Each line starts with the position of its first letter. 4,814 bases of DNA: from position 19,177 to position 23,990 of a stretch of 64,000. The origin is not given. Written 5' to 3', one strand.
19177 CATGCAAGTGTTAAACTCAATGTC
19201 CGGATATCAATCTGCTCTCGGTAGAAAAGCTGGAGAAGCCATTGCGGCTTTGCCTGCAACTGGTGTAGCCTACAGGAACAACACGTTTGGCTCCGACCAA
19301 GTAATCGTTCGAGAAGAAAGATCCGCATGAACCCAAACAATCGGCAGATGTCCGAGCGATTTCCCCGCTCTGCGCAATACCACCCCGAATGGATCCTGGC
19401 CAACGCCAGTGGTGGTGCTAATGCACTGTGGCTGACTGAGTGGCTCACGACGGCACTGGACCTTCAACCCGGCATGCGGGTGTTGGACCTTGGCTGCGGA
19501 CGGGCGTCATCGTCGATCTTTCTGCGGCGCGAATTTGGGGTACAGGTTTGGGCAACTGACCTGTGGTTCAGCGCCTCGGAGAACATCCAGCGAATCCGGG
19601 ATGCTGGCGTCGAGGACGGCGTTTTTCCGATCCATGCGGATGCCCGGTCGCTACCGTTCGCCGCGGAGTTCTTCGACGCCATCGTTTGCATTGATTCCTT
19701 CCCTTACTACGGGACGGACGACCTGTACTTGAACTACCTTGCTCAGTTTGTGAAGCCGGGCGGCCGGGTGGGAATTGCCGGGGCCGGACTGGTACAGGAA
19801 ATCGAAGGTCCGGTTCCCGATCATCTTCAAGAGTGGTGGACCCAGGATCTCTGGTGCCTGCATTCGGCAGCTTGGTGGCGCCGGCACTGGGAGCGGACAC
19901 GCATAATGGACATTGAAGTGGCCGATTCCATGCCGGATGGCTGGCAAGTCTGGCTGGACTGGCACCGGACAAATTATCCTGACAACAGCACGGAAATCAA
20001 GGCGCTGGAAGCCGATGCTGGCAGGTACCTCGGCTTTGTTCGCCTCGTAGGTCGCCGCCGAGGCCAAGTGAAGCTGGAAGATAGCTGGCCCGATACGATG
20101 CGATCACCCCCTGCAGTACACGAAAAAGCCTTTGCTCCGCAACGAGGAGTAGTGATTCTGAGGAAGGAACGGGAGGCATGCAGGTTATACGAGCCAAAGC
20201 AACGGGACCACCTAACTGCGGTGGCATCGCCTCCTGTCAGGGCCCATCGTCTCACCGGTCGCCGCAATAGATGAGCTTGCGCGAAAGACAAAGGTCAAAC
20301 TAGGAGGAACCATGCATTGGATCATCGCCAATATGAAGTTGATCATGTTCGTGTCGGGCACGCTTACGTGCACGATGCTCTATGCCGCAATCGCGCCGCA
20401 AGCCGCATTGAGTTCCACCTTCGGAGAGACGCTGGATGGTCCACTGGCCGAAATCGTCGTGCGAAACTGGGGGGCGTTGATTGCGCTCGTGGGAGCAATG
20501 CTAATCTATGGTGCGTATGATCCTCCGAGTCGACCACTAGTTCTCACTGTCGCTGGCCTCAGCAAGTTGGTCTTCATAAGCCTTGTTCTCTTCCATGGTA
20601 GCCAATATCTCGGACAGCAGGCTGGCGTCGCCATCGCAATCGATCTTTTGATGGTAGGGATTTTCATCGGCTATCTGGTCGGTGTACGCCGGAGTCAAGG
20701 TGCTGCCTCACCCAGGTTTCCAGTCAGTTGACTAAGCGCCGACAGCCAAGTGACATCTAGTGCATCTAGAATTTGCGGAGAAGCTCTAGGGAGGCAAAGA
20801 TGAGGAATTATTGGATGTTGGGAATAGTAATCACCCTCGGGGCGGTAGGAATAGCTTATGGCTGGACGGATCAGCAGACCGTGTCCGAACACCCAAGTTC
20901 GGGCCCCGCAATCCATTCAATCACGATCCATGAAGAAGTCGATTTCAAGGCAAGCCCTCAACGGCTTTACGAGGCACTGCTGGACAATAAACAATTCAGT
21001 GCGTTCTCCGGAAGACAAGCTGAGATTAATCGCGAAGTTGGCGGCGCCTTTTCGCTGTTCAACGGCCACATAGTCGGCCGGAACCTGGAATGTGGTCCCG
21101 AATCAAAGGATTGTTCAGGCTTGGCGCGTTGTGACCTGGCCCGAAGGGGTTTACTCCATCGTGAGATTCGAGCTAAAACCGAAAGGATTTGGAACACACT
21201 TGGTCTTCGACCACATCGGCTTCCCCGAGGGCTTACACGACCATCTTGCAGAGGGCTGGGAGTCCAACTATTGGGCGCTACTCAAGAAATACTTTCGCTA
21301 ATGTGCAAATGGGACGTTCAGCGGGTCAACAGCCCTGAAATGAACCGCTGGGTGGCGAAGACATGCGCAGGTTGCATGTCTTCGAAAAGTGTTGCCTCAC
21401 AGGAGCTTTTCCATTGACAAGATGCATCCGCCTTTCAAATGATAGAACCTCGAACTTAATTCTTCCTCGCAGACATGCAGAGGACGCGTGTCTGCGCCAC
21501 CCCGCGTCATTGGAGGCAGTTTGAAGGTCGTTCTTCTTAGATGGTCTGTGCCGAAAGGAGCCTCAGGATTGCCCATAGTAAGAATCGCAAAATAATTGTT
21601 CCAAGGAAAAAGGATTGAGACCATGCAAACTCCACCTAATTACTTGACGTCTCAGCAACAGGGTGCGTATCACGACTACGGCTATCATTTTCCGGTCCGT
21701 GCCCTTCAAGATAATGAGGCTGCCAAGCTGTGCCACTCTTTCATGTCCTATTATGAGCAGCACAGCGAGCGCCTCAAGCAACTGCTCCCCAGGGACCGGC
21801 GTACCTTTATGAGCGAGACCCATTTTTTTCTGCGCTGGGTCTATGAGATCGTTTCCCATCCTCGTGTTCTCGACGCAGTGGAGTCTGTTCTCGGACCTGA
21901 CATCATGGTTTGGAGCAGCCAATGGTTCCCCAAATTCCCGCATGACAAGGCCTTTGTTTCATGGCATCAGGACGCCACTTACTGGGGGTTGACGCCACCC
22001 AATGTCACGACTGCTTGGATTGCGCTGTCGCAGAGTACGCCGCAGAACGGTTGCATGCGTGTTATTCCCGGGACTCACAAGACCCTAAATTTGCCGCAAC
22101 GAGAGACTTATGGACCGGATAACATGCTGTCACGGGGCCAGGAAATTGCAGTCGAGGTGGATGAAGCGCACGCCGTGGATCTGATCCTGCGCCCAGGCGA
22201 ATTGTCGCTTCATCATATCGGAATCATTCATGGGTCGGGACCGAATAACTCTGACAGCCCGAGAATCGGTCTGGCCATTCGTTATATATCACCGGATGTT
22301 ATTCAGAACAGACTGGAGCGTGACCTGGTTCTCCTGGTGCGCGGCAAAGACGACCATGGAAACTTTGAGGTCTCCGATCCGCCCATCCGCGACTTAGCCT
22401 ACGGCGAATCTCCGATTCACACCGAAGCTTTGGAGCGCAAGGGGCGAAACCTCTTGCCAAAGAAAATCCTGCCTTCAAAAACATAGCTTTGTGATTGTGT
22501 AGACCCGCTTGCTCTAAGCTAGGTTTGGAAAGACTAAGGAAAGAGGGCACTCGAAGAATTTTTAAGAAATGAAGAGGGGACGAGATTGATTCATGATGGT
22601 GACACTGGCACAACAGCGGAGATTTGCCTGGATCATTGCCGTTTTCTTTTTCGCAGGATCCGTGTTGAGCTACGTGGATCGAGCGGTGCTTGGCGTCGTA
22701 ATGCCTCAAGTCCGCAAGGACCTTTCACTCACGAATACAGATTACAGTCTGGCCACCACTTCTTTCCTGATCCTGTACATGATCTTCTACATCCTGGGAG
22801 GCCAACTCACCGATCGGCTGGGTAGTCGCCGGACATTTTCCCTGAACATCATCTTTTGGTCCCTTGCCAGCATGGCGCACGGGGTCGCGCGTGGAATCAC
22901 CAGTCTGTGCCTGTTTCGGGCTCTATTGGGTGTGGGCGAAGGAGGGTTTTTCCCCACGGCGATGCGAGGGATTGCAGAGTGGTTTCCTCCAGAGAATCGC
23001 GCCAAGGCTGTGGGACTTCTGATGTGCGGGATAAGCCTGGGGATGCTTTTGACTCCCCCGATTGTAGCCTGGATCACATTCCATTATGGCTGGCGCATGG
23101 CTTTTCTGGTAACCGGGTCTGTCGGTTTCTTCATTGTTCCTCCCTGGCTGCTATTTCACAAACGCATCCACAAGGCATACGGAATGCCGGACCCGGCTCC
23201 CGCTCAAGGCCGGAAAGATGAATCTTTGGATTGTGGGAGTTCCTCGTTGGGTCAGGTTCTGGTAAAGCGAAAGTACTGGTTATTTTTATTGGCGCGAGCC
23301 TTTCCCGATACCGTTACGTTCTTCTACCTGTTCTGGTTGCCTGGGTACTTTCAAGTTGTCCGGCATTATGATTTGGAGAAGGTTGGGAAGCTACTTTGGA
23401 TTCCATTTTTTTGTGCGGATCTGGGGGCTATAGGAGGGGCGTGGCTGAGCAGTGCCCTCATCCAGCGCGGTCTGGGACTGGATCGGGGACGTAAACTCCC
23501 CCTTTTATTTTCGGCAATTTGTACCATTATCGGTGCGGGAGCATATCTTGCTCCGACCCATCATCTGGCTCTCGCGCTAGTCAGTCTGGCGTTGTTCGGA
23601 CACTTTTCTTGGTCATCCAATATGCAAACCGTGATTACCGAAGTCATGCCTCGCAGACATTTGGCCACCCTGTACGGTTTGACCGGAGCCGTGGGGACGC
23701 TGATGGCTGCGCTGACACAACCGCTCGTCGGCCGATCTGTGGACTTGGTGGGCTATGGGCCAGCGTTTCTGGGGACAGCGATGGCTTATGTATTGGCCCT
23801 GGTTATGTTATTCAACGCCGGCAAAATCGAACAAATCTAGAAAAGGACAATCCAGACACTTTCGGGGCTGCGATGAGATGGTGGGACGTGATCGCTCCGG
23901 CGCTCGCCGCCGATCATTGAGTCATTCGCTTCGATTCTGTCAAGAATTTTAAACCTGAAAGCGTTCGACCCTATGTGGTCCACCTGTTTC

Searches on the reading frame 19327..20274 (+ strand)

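Call 48: search_protein_families(library=pfam, proteins=[window:19327-20274:+], max_evalue=0.001)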
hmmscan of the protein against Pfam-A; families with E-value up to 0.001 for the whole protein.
window:19327-20274:+ (315 aa): 6 families
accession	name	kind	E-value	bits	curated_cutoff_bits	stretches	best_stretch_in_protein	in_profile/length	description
PF13649.12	Methyltransf_25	-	1.7e-12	48.3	27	1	52-146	1-97/97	Methyltransferase domain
PF08241.18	Methyltransf_11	-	2.8e-11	44.3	21.2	1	53-148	1-93/95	Methyltransferase domain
PF02353.26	CMAS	-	2.7e-07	30.6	27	1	41-151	55-165/273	Mycolic acid cyclopropane synthetase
PF13847.12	Methyltransf_31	-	4.2e-07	30.2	27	1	47-184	2-133/145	Methyltransferase domain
PF13489.12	Methyltransf_23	-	7e-07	29.6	27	1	39-150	12-116/164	Methyltransferase domain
PF08242.18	Methyltransf_12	-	0.00042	21.4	30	1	53-148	1-98/98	Methyltransferase domain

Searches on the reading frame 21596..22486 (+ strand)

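Call 48: search_protein_families(library=pfam, proteins=[window:21596-22486:+], max_evalue=0.001)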
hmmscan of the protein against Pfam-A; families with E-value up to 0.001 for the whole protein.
window:21596-22486:+ (296 aa): 1 family
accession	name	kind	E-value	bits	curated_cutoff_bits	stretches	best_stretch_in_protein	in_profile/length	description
PF05721.19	PhyH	-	1.1e-31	111.3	22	1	25-224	1-212/213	Phytanoyl-CoA dioxygenase (PhyH)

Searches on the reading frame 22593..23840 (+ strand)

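Call 48: search_protein_families(library=pfam, proteins=[window:22593-23840:+], max_evalue=0.001)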
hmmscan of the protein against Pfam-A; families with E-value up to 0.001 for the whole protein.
window:22593-23840:+ (415 aa): 2 families
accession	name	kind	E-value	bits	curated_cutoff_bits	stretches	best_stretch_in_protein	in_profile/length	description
PF07690.21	MFS_1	-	4.3e-53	180.9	33.4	1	20-374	2-345/347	Major Facilitator Superfamily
PF00083.30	Sugar_tr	-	2.7e-06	27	22.3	1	45-176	42-179/452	Sugar (and other) transporter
